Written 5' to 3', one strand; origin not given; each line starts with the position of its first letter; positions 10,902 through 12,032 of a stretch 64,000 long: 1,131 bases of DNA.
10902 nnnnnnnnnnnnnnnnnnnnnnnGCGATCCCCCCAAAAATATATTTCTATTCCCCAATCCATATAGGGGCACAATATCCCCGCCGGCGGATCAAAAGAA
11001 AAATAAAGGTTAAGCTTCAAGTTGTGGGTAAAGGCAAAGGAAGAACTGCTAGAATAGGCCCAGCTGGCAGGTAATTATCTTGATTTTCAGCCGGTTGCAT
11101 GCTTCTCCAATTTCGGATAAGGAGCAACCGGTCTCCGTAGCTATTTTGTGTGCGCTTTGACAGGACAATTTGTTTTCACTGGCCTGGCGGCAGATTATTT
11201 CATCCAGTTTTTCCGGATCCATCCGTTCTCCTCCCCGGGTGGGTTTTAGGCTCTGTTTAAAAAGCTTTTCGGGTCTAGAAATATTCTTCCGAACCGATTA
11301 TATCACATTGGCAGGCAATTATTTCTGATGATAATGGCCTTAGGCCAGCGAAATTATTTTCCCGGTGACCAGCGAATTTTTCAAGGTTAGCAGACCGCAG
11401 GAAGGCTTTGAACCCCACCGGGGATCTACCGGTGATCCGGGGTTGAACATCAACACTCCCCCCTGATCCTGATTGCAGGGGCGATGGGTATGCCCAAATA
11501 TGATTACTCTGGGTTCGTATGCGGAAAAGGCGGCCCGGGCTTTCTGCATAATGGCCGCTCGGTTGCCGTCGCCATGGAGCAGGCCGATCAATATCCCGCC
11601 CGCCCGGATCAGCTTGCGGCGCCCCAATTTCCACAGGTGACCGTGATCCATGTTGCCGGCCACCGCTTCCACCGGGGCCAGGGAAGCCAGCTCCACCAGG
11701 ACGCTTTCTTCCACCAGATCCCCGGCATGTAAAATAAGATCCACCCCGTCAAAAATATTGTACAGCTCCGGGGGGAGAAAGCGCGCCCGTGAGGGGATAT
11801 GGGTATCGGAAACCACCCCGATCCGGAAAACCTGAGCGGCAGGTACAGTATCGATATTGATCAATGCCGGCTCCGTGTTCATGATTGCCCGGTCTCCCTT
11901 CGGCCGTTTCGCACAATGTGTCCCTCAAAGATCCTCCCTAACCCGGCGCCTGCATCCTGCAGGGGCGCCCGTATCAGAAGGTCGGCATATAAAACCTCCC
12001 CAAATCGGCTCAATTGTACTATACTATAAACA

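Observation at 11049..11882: Unannotated 57-aa Cys-rich HTH-like ORF forming a three-gene unit with a metallophosphoesterase and a divergent Ddl-family ATP-grasp ligase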

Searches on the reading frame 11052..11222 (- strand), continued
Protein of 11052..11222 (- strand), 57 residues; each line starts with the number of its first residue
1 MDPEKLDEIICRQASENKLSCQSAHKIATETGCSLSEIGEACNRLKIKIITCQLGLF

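Call 85: find_encoding_contigs(protein=P0002, flank=3000, max_places=2)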
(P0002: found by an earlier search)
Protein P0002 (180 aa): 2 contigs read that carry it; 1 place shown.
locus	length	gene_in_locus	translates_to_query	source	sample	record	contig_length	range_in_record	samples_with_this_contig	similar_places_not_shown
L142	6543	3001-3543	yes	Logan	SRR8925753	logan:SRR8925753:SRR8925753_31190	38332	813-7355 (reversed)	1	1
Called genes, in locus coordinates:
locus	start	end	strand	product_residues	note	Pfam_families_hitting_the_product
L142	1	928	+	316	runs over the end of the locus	PF01073:3Beta_HSD, PF01370:Epimerase, PF02719:Polysacc_synt_2 (weak), PF04321:RmlD_sub_bind, PF05368:NmrA (weak), PF13460:NAD_binding_10, PF16363:GDP_Man_Dehyd, PF07993:NAD_binding_4 (weak)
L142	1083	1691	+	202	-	-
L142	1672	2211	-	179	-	PF02417:Chromate_transp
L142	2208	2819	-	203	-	PF02417:Chromate_transp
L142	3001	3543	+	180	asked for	PF00149:Metallophos (weak), PF12850:Metallophos_2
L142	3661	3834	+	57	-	-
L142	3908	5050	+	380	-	PF07478:Dala_Dala_lig_C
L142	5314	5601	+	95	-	PF00166:Cpn10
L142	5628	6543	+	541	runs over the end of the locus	PF00118:Cpn60_TCP1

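Call 95: search_protein_families(library=pfam, alignment_id=A3, max_evalue=0.1)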
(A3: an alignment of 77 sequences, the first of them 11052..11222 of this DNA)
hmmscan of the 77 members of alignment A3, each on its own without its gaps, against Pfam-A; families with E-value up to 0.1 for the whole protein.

A. member 1, window:11052-11222:- (57 aa): 0 families

B. families by the number of members that match (of 77 scanned): 48 families (the first 25 are shown)
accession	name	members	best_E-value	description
PF24655.1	DUF7645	35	7.5e-06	Domain of unknown function (DUF7645)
PF24964.1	DUF7769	8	0.00099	Domain of unknown function (DUF7769)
PF04967.18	HTH_10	7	0.015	HTH DNA binding domain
PF20432.4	Xre-like-HTH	5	0.0011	Antitoxin Xre-like helix-turn-helix domain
PF03477.21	ATP-cone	4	0.018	ATP cone domain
PF13730.12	HTH_36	3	0.014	Helix-turn-helix domain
PF11713.13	Peptidase_C80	3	0.035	Peptidase C80 family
PF02817.22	E3_binding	2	0.0013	e3 binding domain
PF08280.17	HTH_Mga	2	0.029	M protein trans-acting positive regulator (MGA) HTH domain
PF04218.19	CENP-B_N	2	0.03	CENP-B N-terminal DNA-binding domain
PF04760.21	IF2_N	2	0.031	Translation initiation factor IF-2, N-terminal region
PF14949.11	ARF7EP_C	1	0.00066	ARF7 effector protein C-terminus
PF05198.21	IF3_N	1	0.0026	Translation initiation factor IF-3, N-terminal domain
PF01371.25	Trp_repressor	1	0.0036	Trp repressor protein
PF24234.1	KH_BICC1_1st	1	0.011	BICC1, first type I KH domain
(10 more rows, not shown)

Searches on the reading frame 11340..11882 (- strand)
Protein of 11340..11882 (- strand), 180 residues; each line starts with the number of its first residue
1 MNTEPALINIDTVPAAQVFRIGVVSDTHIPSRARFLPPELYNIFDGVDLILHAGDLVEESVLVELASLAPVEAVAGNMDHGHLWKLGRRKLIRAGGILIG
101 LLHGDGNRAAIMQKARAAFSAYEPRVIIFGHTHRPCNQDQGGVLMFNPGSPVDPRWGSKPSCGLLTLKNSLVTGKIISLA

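Call 3: search_protein_families(library=pfam, proteins=[window:11340-11882:-], max_evalue=1)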
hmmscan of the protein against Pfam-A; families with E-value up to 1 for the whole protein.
window:11340-11882:- (180 aa): 3 families
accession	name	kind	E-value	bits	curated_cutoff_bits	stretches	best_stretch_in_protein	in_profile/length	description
PF12850.12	Metallophos_2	-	7.7e-34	117.4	27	1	20-169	2-153/154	Calcineurin-like phosphoesterase superfamily domain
PF00149.33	Metallophos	-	3.7e-09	37.7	21.5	1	19-85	1-76/191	Calcineurin-like phosphoesterase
PF02625.21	XdhC_CoxI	-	0.048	14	24.3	1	85-128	23-66/68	XdhC and CoxI family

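Call 4: search_protein_families(library=ncbifam, proteins=[window:11340-11882:-], max_evalue=1)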
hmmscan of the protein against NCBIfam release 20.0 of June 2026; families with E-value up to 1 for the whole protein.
window:11340-11882:- (180 aa): 4 families
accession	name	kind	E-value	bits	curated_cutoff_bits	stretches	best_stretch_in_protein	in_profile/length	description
TIGR00040.1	yfcE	subfamily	5.5e-31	107.8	56.25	1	20-173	2-156/158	YfcE family phosphodiesterase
NF006988.0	PRK09453.1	equivalog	5.9e-10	39.3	117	1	112-168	113-163/183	phosphodiesterase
NF003743.0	PRK05340.1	equivalog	0.1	11.7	134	1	113-136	178-201/242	UDP-2,3-diacylglucosamine diphosphatase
TIGR01854.1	lipid_A_lpxH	equivalog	0.22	10.8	190.35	1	115-137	177-199/231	UDP-2,3-diacylglucosamine diphosphatase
